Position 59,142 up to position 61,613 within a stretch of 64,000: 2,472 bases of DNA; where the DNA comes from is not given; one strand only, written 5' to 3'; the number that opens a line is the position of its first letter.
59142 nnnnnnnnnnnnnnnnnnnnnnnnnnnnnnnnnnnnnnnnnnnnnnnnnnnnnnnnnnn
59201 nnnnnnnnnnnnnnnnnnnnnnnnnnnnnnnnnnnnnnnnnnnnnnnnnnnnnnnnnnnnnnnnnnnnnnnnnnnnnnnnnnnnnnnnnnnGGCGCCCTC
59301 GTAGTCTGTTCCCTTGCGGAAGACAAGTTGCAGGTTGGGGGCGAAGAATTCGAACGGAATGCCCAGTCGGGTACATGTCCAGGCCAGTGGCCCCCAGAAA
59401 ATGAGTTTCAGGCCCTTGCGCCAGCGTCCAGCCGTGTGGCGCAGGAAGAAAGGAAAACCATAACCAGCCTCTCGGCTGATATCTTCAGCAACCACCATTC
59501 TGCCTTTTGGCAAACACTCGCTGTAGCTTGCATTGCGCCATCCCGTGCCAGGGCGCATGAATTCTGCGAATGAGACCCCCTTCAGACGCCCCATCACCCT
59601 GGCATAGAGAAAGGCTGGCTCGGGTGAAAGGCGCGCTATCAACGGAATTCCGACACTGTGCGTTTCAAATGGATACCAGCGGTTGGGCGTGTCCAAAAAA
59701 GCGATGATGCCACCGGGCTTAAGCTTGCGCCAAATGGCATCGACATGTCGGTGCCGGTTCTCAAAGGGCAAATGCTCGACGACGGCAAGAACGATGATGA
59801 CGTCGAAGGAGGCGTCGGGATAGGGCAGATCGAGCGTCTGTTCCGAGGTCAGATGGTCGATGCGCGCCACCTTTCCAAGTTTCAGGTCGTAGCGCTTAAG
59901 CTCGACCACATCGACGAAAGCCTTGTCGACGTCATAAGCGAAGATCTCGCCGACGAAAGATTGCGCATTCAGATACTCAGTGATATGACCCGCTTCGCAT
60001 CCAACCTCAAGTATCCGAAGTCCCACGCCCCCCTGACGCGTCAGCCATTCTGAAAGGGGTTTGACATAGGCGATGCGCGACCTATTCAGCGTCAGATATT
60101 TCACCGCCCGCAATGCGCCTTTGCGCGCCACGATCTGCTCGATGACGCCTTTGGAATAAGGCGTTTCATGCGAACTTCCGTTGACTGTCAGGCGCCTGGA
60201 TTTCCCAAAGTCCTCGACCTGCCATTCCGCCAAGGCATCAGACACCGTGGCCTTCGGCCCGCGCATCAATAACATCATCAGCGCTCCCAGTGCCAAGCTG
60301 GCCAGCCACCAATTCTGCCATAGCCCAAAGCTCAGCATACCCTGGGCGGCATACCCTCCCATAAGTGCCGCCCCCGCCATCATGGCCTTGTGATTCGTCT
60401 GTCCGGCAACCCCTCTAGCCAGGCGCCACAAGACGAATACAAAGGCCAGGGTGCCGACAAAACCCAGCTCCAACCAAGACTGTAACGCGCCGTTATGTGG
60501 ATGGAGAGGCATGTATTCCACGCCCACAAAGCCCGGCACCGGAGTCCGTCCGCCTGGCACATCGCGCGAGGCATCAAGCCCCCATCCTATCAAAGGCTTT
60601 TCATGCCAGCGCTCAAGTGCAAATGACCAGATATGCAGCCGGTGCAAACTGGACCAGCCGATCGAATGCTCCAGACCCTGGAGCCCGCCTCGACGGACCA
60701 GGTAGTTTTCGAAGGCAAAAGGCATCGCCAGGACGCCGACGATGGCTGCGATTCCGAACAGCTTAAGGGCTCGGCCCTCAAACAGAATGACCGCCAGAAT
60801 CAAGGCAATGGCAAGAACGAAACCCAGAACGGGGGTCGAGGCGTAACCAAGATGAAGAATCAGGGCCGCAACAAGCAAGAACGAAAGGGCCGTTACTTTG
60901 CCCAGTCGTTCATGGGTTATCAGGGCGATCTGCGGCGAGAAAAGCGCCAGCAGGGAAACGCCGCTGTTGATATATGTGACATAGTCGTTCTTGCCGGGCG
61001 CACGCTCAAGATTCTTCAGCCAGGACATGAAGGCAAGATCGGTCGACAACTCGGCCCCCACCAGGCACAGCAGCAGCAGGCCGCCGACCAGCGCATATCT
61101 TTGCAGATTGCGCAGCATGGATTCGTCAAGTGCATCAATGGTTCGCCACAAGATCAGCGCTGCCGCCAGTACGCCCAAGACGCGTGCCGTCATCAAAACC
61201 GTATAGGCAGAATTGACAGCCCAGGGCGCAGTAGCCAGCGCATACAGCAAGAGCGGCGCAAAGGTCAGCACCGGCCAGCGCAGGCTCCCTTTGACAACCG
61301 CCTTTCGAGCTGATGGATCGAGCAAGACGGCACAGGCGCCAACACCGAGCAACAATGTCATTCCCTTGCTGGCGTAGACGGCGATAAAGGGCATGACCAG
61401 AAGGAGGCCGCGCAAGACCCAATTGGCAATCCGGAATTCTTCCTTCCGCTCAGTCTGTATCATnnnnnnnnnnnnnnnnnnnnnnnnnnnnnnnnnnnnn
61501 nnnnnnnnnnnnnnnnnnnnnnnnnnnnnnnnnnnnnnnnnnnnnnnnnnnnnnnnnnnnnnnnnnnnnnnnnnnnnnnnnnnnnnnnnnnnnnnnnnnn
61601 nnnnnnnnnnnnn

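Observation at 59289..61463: O-antigen-ligase-family protein fused in frame to a SAM methyltransferase domain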

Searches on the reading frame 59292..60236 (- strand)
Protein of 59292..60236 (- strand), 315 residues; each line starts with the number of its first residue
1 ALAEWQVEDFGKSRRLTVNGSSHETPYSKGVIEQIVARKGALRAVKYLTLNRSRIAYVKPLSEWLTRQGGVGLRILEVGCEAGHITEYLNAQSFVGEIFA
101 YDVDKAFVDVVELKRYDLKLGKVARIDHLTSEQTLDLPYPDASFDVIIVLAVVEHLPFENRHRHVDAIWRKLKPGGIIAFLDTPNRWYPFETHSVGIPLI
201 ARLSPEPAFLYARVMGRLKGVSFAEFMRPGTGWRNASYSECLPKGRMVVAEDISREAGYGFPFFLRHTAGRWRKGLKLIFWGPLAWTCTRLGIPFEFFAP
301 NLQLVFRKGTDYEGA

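Call 17: find_homologous_proteins(query=window:59292-60236:-)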
Query window:59292-60236:- (315 aa): 1077 proteins with E <= 0.001 among 3392 candidates; the best 120 are listed.
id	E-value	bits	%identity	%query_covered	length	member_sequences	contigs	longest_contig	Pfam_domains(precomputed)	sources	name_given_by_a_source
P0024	4.0e-98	347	50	99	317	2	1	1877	PF13489.13,PF13649.13,PF08241.19,PF08242.19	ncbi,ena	-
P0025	3.0e-97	344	51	97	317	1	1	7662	PF13847.13,PF13489.13,PF13649.13,PF01209.25,PF08241.19,PF08242.19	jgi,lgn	-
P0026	7.2e-95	336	49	98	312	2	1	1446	PF13489.13,PF13649.13,PF08241.19,PF08242.19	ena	-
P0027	4.9e-92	327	50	99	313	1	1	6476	PF13847.13,PF13489.13,PF13649.13,PF01209.25,PF08241.19,PF08242.19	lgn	-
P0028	7.8e-92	326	48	100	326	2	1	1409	PF13489.13,PF02353.27,PF13649.13,PF01209.25,PF08241.19,PF08242.19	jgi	-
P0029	3.0e-91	324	50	99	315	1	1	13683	PF13847.13,PF13489.13,PF13649.13,PF01209.25,PF08241.19,PF08242.19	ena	-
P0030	4.8e-91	324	47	99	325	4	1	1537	PF13847.13,PF13489.13,PF02353.27,PF13649.13,PF01209.25,PF08241.19,PF08242.19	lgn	-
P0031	9.0e-91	323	48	99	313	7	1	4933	PF13847.13,PF13489.13,PF13649.13,PF08241.19,PF08242.19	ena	-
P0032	1.8e-90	322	52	92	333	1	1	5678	PF13847.13,PF13489.13,PF13649.13,PF01209.25,PF08241.19,PF08242.19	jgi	jgi:2-polyprenyl-3-methyl-5-hydroxy-6-metoxy-1,4-benzoquinol methylase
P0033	2.1e-90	321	47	100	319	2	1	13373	PF13489.13,PF02353.27,PF13649.13,PF01209.25,PF08241.19,PF08242.19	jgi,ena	-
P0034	1.3e-89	319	47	100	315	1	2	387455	PF13847.13,PF13489.13,PF13649.13,PF01209.25,PF08241.19,PF08242.19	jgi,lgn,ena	-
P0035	2.1e-89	318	58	80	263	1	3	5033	PF13847.13,PF13489.13,PF13649.13,PF01209.25,PF08241.19,PF08242.19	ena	-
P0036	3.0e-89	318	48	99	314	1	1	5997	PF13847.13,PF13489.13,PF13649.13,PF01209.25,PF08241.19,PF08242.19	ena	-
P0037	2.4e-88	315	48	100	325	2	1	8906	PF13489.13,PF02353.27,PF13649.13,PF01209.25,PF08241.19,PF08242.19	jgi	jgi:SAM-dependent methyltransferase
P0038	5.3e-88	314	46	99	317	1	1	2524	PF13847.13,PF13489.13,PF13649.13,PF01209.25,PF08241.19,PF08242.19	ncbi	-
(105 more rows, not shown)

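Call 21: find_encoding_contigs(protein=P0034, flank=6000, max_places=2)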
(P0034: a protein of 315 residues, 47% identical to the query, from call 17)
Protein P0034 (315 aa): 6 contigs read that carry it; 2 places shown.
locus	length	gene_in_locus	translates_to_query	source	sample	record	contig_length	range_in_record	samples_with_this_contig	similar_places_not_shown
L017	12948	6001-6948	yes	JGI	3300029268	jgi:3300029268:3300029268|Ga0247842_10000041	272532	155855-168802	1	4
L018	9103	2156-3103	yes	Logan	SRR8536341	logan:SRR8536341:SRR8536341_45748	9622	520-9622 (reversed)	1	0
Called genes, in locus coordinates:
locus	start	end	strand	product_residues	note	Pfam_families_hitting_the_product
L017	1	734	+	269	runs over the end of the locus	PF00535:Glycos_transf_2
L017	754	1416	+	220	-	PF13489:Methyltransf_23, PF05148:Methyltransf_8 (faint), PF08241:Methyltransf_11, PF08242:Methyltransf_12 (weak), PF13649:Methyltransf_25, PF01209:Ubie_methyltran (weak), PF13847:Methyltransf_31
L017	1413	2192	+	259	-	PF10096:DUF2334 (weak), PF01522:Polysacc_deac_1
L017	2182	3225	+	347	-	PF00534:Glycos_transf_1, PF13692:Glyco_trans_1_4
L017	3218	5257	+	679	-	PF13439:Glyco_transf_4 (faint), PF13692:Glyco_trans_1_4, PF00534:Glycos_transf_1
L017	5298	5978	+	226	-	-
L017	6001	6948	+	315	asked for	PF01209:Ubie_methyltran, PF13489:Methyltransf_23, PF13847:Methyltransf_31, PF08241:Methyltransf_11, PF08242:Methyltransf_12, PF13649:Methyltransf_25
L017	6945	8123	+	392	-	PF13439:Glyco_transf_4, PF00534:Glycos_transf_1, PF13692:Glyco_trans_1_4, PF13524:Glyco_trans_1_2 (weak)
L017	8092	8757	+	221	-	PF13489:Methyltransf_23, PF02353:CMAS (weak), PF05401:NodS, PF07021:MetW, PF13847:Methyltransf_31, PF08241:Methyltransf_11, PF08242:Methyltransf_12, PF13649:Methyltransf_25, +1 more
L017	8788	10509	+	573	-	-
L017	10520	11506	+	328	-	PF00535:Glycos_transf_2, PF10111:Glyco_tranf_2_2, PF13641:Glyco_tranf_2_3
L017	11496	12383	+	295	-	PF00535:Glycos_transf_2, PF10111:Glyco_tranf_2_2, PF13641:Glyco_tranf_2_3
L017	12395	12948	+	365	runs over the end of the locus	PF13439:Glyco_transf_4, PF20706:GT4-conflict, PF00534:Glycos_transf_1, PF13692:Glyco_trans_1_4, PF13524:Glyco_trans_1_2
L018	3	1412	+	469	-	?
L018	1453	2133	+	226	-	-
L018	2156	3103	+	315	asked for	PF01209:Ubie_methyltran, PF13489:Methyltransf_23, PF13847:Methyltransf_31, PF08241:Methyltransf_11, PF08242:Methyltransf_12, PF13649:Methyltransf_25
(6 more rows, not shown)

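Call 22: find_encoding_contigs(protein=P0025, flank=6000, max_places=2)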
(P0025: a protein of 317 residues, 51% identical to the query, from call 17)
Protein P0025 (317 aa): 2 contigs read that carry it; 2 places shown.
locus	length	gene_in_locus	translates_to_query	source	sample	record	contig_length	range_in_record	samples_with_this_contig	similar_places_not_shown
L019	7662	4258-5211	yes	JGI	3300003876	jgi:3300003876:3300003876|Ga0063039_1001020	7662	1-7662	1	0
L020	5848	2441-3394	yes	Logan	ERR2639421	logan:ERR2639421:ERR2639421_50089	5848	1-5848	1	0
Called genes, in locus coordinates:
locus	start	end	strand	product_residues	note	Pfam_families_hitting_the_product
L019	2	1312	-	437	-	?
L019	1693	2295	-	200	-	PF01726:LexA_DNA_bind, PF13730:HTH_36 (weak), PF00717:Peptidase_S24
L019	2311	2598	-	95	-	-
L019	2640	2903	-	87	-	-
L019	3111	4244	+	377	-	PF00534:Glycos_transf_1, PF13692:Glyco_trans_1_4, PF13524:Glyco_trans_1_2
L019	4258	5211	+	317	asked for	PF01209:Ubie_methyltran (weak), PF13489:Methyltransf_23, PF13847:Methyltransf_31, PF08241:Methyltransf_11, PF08242:Methyltransf_12, PF13649:Methyltransf_25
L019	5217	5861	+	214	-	PF01135:PCMT (weak), PF05175:MTS, PF13489:Methyltransf_23, PF05401:NodS, PF13847:Methyltransf_31, PF08241:Methyltransf_11, PF08242:Methyltransf_12, PF13649:Methyltransf_25, +4 more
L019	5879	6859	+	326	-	PF01370:Epimerase, PF04321:RmlD_sub_bind, PF16363:GDP_Man_Dehyd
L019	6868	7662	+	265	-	?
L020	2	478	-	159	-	?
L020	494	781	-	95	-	-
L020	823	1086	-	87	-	-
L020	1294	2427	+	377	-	PF00534:Glycos_transf_1, PF13692:Glyco_trans_1_4, PF13524:Glyco_trans_1_2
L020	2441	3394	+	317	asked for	PF01209:Ubie_methyltran (weak), PF13489:Methyltransf_23, PF13847:Methyltransf_31, PF08241:Methyltransf_11, PF08242:Methyltransf_12, PF13649:Methyltransf_25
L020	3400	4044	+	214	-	PF01135:PCMT (weak), PF05175:MTS, PF13489:Methyltransf_23, PF05401:NodS, PF13847:Methyltransf_31, PF08241:Methyltransf_11, PF08242:Methyltransf_12, PF13649:Methyltransf_25, +4 more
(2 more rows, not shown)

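Call 41: find_related_loci(query=A3, collection=genome_contigs, flank=4000)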
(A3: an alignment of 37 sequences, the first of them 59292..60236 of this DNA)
Query A3 (315 aa) in genome_contigs; peptide patterns used: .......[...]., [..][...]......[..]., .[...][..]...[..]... (x = any residue, [..] = any of these).
278 stretches matched a pattern; 116 encode a relative of the query (tblastn E <= 1e-3); the best 80 are kept; 80 distinct loci.
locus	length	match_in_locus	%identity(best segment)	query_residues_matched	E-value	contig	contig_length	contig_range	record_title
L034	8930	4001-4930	48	2-313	2e-96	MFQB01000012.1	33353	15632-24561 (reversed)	MAG: Candidatus Magasanikbacteria bacterium RIFCSPHIGHO2_02_FULL_47_14 rifcsphigho2_02_scaffold_1573, whole genome shotg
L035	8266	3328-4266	46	1-313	2e-92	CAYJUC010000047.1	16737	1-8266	MAG TPA_asm: uncultured bacterium isolate ERP125453_co1_273 genome assembly, contig: NODE_3527_length_16737_cov_10.42375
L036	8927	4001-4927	45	1-313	2e-89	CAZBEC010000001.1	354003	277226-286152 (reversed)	MAG TPA_asm: uncultured Thalassospiraceae bacterium isolate SRP167671_co2_97 genome assembly, contig: NODE_5_length_3540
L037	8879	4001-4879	47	5-313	1e-86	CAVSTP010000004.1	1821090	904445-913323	MAG: uncultured Nitrospiraceae bacterium isolate MFD09212.bin.1.196 genome assembly, contig: contig_33481, whole genome 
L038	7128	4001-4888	46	1-313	4e-86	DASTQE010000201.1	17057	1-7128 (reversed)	MAG TPA_asm: Nitrospira sp. isolate SMAG_U2215 k141_1008618, whole genome shotgun sequence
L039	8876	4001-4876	47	5-313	1e-84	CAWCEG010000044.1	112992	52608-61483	MAG: uncultured Nitrospiraceae bacterium isolate MFD08497.bin.2.96 genome assembly, contig: contig_202104, whole genome 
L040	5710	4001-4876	47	5-313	2e-83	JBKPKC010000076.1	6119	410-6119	MAG: Nitrospirota bacterium isolate GS_HAYS_MAG_00128 GS_HAYS_000000894472, whole genome shotgun sequence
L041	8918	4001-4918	47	5-308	8e-81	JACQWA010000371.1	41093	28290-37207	MAG: Candidatus Rokuibacteriota bacterium isolate NC_groundwater_1477_Ag_S-0.65um_67_43 S_p65_S5_coassembly_k141_4549935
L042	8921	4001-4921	43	5-311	7e-80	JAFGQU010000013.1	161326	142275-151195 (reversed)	MAG: Candidatus Omnitrophota bacterium isolate Zod_Metabat.783 k87_4966039, whole genome shotgun sequence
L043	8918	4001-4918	47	5-308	5e-80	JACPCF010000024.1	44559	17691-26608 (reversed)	MAG: Candidatus Rokuibacteriota bacterium isolate NC_groundwater_276_Ag_S-0.2um_68_12 S5_GD2017_2_S2_scaffold_820, whole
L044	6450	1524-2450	45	1-308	2e-75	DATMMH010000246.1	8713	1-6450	MAG TPA_asm: Candidatus Dormiibacterota bacterium isolate SMAG_U12818 k141_2642817, whole genome shotgun sequence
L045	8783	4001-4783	46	54-313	8e-75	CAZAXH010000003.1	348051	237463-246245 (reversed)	MAG TPA_asm: uncultured Planctomycetales bacterium isolate binchicken_co117_398 genome assembly, contig: NODE_12_length_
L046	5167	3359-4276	45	5-308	2e-74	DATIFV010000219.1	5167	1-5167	MAG TPA_asm: Candidatus Methylomirabilota bacterium isolate SMAG_U16404 k141_2256250, whole genome shotgun sequence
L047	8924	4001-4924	44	5-310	3e-74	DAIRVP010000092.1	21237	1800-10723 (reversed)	MAG TPA_asm: Candidatus Rokuibacteriota bacterium isolate CTOTU27893 NODE_317_length_21237_cov_5.724577, whole genome sh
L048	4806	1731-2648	45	3-308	8e-74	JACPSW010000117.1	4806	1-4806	MAG: Candidatus Rokuibacteriota bacterium isolate NC_groundwater_716_Ag_S-0.2um_69_13 S36_SO-2_scaffold_457305, whole ge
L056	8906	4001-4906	43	7-308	3e-71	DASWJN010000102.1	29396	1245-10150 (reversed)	MAG TPA_asm: Candidatus Methylomirabilota bacterium isolate SMAG_U2896 k141_3051809, whole genome shotgun sequence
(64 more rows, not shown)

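Call 48: search_protein_families(library=ncbifam, proteins=[window:59292-60236:-], max_evalue=0.000001)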
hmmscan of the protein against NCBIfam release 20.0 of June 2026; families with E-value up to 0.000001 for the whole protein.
window:59292-60236:- (315 aa): 3 families
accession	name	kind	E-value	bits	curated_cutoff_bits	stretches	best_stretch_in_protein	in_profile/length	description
TIGR01983.1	UbiG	equivalog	1.7e-10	40.6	102.95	1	49-186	24-156/228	bifunctional 2-polyprenyl-6-hydroxyphenol methylase/3-demethylubiquinol 3-O-methyltransferase UbiG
NF043040.1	corrin_prot_MT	hypoth_equivalog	5.7e-09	35.7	180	1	45-182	19-149/216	corrinoid protein-associated methyltransferase CpaM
NF038261.1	rhodoquin_RquA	equivalog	5.3e-07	29.6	175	1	60-193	38-168/218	rhodoquinone biosynthesis methyltransferase RquA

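Call 70: search_protein_families(library=pfam, proteins=[L056:4588-6087:+], max_evalue=0.0001)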
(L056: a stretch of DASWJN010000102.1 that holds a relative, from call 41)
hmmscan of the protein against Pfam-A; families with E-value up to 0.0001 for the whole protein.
L056:4588-6087:+ (499 aa): 1 family
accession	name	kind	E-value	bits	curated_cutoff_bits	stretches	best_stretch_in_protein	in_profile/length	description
PF04932.20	Wzy_C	-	9.8e-23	81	31.7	1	288-422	4-149/149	O-Antigen ligase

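Call 96: predict_structure(alignment_id=A3)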
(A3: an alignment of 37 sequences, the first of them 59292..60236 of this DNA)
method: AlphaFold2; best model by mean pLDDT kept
length: 315 residues; sequences in the alignment: 37
mean_pLDDT: 91.9   pTM: 0.91
mean pLDDT of the five models: 91.9, 91.8, 91.6, 91.1, 91.0
residues with pLDDT >= 90: 241; 70-90: 62; 50-70: 12; < 50: 0
segments of 3 or more residues with pLDDT < 50: none
pLDDT, mean of each block of 10 residues (from residue 1): 86 94 95 94 89 91 96 95 93 98 96 97 98 96 98 90 96 98 90 80 91 90 86 87 93 97 84 75 94 93 97 77
secondary structure, 60 per line:
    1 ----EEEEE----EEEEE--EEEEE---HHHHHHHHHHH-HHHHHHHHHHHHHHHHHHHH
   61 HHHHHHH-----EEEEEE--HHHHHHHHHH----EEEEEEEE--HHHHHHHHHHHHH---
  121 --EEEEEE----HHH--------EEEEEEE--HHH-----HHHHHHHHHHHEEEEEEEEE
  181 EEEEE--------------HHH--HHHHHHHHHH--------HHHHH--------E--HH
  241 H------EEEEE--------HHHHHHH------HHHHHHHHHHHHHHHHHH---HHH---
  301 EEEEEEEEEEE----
elements in order: E5-9 E14-18 E21-25 H29-39 H41-67 E73-78 H81-90 E95-102 H105-117 E123-128 E144-150 H161-171 E172-185 H205-214 H223-227 E248-252 H261-267 H274-291 E301-311

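Call 98: fold_search(model_id=the predicted structure, library=pdb)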
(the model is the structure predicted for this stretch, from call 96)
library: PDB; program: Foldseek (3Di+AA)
matches with E <= 10: 1979; with E <= 0.001: 1292
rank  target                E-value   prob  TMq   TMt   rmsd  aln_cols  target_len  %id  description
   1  6uvq_A                4.1e-10  1.00  0.39  0.46  11.8       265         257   18  Crystal structure of Apo AtmM (released 2020-11-25)
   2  5wp5_B                5.5e-10  1.00  0.41  0.30   9.8       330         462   15  Arabidopsis thaliana phosphoethanolamine N-methyltransferase 2 (AtPMT2) in complex with SAH (released 2017-11-15)
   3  6uv6_C                6.5e-10  1.00  0.39  0.45  11.0       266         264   19  AtmM with bound rebeccamycin analogue (released 2020-11-25)
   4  1xxl_A                9.1e-10  1.00  0.41  0.54  11.1       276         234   17  The crystal structure of YcgJ protein from Bacillus subitilis at 2.1 A resolution (released 2004-11-23)
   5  4iv0_A                1.1e-09  1.00  0.41  0.47  11.0       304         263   14  Crystal structure of N-methyl transferase from Plasmodium vivax complexed with S-adenosyl methionine and phosphate (released 2014-02-19)
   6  4pne_B                1.3e-09  1.00  0.37  0.42  11.5       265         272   17  Crystal Structure of the [4+2]-Cyclase SpnF (released 2015-02-18)
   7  4pne_A                1.4e-09  1.00  0.37  0.43  11.4       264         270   17  Crystal Structure of the [4+2]-Cyclase SpnF (released 2015-02-18)
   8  4mwz_A                1.9e-09  1.00  0.38  0.45  10.3       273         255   14  Crystal structure of N-methyl transferase from Plasmodium vivax complexed with S-adenosyl methionine, phosphate and am (released 2014-10-01)
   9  4mwz_B                2.1e-09  1.00  0.46  0.52   8.9       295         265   13  Crystal structure of N-methyl transferase from Plasmodium vivax complexed with S-adenosyl methionine, phosphate and am (released 2014-10-01)
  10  3bus_B                2.5e-09  1.00  0.36  0.45  11.4       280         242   18  Crystal Structure of RebM (released 2008-03-25)
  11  3mgg_B                2.7e-09  1.00  0.36  0.44  11.1       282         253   18  Crystal Structure of Methyl Transferase from Methanosarcina mazei (released 2010-04-21)
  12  6uv6_A                3.4e-09  1.00  0.39  0.45  11.8       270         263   19  AtmM with bound rebeccamycin analogue (released 2020-11-25)
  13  6uak                  3.4e-09  1.00  0.41  0.43  13.9       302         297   16  LahSb - C-terminal methyltransferase involved in RiPP biosynthesis (released 2019-12-04)
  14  5wp5_A                3.5e-09  1.00  0.42  0.30   9.8       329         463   14  Arabidopsis thaliana phosphoethanolamine N-methyltransferase 2 (AtPMT2) in complex with SAH (released 2017-11-15)
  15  3bus_A                4.0e-09  1.00  0.37  0.46  11.3       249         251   21  Crystal Structure of RebM (released 2008-03-25)
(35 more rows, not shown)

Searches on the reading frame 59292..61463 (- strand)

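Call 6: search_protein_families(library=pfam, proteins=[window:59292-61463:-], max_evalue=0.1)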
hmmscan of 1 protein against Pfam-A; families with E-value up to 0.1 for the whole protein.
window:59292-61463:- (724 aa): 7 families
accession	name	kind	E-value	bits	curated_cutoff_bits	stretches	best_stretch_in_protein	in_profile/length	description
PF08241.18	Methyltransf_11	-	6.9e-15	55.9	21.2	1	485-589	1-95/95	Methyltransferase domain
PF04932.20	Wzy_C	-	1e-11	45.3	31.7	1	196-342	3-149/149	O-Antigen ligase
PF08242.18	Methyltransf_12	-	1.5e-11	45.3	30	1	485-587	1-98/98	Methyltransferase domain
PF13649.12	Methyltransf_25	-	7e-11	43.1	27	1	484-585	1-97/97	Methyltransferase domain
PF13489.12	Methyltransf_23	-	2.7e-10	40.7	27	1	472-594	11-120/164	Methyltransferase domain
PF01209.24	Ubie_methyltran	-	7.9e-05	22.5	20.1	1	481-593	48-155/233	ubiE/COQ5 methyltransferase family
PF13847.12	Methyltransf_31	-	0.00018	21.7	27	1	481-591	4-111/145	Methyltransferase domain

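Call 7: search_protein_families(library=ncbifam, proteins=[window:59292-61463:-], max_evalue=0.1)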
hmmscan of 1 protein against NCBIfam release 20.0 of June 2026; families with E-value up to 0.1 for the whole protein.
window:59292-61463:- (724 aa): 25 families
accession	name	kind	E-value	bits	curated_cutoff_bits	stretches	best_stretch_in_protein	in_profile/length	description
TIGR01983.1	UbiG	equivalog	8.3e-10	38.3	102.95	1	458-595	24-156/228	bifunctional 2-polyprenyl-6-hydroxyphenol methylase/3-demethylubiquinol 3-O-methyltransferase UbiG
NF043040.1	corrin_prot_MT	hypoth_equivalog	2e-08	33.9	180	1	454-591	19-149/216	corrinoid protein-associated methyltransferase CpaM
NF038261.1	rhodoquin_RquA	equivalog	1.6e-06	28.1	175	1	469-601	38-167/218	rhodoquinone biosynthesis methyltransferase RquA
TIGR04074.1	bacter_Hen1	equivalog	4.8e-05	22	340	1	482-598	284-399/462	3' terminal RNA ribose 2'-O-methyltransferase Hen1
NF041536.1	ArsM_DUF2284_UU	exception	8.1e-05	21.1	575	1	481-589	77-180/459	arsenite methyltransferase/DUF2284 domain selenoprotein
NF047649.1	MTase_UXPK_star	exception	8.6e-05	21.7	460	1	483-589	80-181/283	methyltransferase/UXPK-star double selenoprotein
NF045823.1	PthPhpthDimycoMt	equivalog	0.00016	20.9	300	1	481-592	67-169/256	phthiotriol/phenolphthiotriol dimycocerosates methyltransferase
NF041537.1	ArsM_AhpD_UU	exception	0.00017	20.5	510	1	481-588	77-179/345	arsenite methyltransferase/AhpD domain selenoprotein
TIGR02752.1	MenG_heptapren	equivalog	0.00022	20.8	419.85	1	481-593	46-153/231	demethylmenaquinone methyltransferase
NF058641.1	TfpM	equivalog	0.00029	20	600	1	189-362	167-321/421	O-linking oligosaccharyltransferase TfpM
NF010703.0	PRK14103.1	equivalog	0.0003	20.3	320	1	469-589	17-124/256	trans-aconitate 2-methyltransferase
TIGR01934.1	MenG_MenH_UbiE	subfamily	0.00054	19.3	158.35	1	481-594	40-146/223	ubiquinone/menaquinone biosynthesis methyltransferase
NF001243.0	PRK00216.1-4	equivalog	0.00056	19.3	235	1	481-593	48-155/237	demethylmenaquinone methyltransferase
NF045825.1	FAmtase_mtf2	equivalog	0.00062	19.1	400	1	481-592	59-161/248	fatty-acid O-methyltransferase Mtf2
TIGR02021.1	BchM-ChlM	equivalog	0.00077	18.9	158.9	1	465-583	39-149/218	magnesium protoporphyrin IX methyltransferase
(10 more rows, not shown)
